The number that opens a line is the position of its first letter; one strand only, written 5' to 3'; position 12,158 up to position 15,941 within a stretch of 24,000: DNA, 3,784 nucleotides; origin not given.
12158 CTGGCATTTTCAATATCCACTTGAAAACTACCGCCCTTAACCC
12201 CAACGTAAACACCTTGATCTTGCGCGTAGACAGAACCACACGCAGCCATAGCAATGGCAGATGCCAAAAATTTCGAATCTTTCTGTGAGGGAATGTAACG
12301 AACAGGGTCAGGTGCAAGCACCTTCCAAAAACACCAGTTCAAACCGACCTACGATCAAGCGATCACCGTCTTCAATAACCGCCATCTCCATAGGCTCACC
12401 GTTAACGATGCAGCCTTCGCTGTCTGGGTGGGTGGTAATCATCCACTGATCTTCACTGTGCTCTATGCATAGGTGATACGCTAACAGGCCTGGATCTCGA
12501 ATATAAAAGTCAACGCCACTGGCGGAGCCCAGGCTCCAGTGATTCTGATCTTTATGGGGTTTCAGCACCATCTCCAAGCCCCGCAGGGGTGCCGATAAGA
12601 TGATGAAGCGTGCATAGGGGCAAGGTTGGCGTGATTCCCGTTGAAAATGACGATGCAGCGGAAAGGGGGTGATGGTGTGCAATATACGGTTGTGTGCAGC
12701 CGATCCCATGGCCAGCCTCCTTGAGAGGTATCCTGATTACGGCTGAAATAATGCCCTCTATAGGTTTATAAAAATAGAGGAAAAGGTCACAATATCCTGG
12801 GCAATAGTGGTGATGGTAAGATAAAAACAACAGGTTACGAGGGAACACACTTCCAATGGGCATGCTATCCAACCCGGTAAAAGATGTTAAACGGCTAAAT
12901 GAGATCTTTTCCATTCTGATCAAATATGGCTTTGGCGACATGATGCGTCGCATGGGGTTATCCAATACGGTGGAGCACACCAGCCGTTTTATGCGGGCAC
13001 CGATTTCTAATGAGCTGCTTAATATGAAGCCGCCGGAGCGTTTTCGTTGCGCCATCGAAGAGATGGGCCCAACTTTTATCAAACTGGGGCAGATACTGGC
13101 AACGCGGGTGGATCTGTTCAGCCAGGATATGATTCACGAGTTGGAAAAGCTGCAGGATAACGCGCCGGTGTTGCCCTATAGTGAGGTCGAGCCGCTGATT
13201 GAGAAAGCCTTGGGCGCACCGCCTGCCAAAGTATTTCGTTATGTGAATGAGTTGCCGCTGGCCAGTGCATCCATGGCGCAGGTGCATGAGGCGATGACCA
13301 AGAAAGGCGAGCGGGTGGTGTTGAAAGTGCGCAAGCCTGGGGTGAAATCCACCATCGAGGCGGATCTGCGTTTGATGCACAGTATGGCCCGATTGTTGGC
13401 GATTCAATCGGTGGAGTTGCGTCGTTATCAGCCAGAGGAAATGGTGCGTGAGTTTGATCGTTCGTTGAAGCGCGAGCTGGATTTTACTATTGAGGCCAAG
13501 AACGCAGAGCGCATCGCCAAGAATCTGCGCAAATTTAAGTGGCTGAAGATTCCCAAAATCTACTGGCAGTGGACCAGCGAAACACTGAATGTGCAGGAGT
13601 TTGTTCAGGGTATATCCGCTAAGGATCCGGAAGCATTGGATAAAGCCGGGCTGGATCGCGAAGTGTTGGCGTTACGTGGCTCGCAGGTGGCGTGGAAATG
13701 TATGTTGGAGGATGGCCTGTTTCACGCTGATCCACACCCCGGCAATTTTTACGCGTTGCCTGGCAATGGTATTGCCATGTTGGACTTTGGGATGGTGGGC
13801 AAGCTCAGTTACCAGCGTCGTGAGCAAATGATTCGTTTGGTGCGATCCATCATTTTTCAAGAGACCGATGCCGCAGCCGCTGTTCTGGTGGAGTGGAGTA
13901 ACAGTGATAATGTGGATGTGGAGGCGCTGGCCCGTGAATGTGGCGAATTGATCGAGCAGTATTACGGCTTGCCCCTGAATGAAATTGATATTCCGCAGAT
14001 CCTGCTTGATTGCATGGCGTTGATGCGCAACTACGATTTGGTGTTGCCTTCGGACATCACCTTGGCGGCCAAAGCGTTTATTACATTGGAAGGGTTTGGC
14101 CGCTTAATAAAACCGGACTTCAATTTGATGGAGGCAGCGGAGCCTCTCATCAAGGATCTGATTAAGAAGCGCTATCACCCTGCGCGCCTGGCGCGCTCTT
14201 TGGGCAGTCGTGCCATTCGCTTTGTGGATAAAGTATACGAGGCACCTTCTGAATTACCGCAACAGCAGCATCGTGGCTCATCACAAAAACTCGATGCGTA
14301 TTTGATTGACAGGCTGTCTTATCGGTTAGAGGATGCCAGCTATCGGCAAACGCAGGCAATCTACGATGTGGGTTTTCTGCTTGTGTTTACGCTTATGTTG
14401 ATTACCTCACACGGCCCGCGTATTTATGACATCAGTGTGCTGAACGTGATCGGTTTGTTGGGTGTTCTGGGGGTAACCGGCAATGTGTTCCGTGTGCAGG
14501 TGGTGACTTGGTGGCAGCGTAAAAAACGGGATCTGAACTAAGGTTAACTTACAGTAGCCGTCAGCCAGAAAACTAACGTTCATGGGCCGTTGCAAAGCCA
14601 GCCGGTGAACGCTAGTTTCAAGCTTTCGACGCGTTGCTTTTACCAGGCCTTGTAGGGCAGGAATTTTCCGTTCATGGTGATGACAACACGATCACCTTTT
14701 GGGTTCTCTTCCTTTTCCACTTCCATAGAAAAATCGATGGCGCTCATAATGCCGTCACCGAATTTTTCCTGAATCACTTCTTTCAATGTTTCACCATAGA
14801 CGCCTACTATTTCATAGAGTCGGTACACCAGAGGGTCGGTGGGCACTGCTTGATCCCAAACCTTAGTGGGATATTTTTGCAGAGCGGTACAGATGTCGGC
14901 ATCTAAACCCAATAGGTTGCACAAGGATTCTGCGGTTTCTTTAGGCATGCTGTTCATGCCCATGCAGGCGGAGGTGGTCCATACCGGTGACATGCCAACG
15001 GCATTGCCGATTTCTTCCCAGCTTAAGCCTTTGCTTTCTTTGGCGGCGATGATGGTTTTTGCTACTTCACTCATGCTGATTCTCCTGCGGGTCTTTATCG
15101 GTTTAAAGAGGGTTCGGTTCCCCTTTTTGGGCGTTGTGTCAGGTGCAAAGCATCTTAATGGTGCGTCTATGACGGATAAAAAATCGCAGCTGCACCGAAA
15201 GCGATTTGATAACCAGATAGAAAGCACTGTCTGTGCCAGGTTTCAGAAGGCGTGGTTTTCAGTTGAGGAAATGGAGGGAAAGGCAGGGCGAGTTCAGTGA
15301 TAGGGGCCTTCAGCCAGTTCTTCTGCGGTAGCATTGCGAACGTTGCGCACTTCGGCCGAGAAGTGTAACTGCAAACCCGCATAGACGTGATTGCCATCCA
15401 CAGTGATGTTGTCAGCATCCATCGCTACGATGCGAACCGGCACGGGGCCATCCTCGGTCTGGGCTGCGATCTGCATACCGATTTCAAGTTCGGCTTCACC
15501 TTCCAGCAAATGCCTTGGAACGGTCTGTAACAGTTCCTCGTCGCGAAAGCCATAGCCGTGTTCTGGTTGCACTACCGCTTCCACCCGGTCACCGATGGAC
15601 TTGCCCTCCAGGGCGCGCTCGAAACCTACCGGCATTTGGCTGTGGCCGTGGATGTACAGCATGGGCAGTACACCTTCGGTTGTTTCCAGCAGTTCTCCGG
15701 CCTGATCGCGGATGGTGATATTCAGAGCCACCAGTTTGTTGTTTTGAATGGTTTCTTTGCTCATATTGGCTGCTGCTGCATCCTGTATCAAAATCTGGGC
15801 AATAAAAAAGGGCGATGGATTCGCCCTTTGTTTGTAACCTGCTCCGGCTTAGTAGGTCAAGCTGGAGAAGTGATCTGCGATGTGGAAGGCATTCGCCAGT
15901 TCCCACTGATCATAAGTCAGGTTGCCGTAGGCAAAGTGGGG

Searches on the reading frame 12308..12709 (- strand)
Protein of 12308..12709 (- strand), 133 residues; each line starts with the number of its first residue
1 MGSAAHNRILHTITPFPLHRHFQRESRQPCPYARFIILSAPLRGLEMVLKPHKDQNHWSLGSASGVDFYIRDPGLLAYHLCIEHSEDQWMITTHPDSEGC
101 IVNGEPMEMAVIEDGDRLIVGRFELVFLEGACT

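Call 86: search_protein_families(library=pfam, proteins=[window:12308-12709:-], max_evalue=0.00001)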
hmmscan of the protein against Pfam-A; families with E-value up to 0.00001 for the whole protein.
window:12308-12709:- (133 aa): 2 families
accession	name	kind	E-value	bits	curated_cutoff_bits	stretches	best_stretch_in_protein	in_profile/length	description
PF16697.10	Yop-YscD_cpl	-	7.9e-10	39.3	33.2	1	43-127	8-90/94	Inner membrane component of T3SS, cytoplasmic domain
PF00498.31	FHA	-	4.1e-07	30.8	20.7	1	58-121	1-67/67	FHA domain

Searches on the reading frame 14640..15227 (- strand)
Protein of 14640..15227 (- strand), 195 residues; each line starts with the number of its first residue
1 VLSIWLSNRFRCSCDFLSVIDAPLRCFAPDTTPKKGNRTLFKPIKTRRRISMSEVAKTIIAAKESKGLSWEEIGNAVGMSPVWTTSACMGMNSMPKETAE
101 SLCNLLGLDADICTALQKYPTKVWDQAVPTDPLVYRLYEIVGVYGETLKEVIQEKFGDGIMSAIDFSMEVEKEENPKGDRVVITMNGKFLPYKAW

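Call 4: search_protein_families(library=pfam, proteins=[window:14640-15227:-], max_evalue=0.01)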
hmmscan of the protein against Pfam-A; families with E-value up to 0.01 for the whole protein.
window:14640-15227:- (195 aa): 3 families
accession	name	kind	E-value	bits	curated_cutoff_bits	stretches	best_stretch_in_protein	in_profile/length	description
PF02560.19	Cyanate_lyase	-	3.6e-38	129.6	25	1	127-193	2-68/69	Cyanate lyase C-terminal domain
PF21291.3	CYNS_N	-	1e-17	64.3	27.1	1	54-120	3-69/69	Cyanate hydratase, N-terminal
PF13560.12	HTH_31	-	0.00015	22.4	27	1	63-111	10-59/64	Helix-turn-helix domain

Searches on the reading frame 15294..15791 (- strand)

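Call 4: search_protein_families(library=pfam, proteins=[window:15294-15791:-], max_evalue=0.01)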
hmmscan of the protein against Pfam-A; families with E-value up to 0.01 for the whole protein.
window:15294-15791:- (165 aa): 1 family
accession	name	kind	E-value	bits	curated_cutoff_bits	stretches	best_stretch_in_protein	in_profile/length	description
PF00254.34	FKBP_C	-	4.9e-05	24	21.1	1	12-85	2-76/94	FKBP-type peptidyl-prolyl cis-trans isomerase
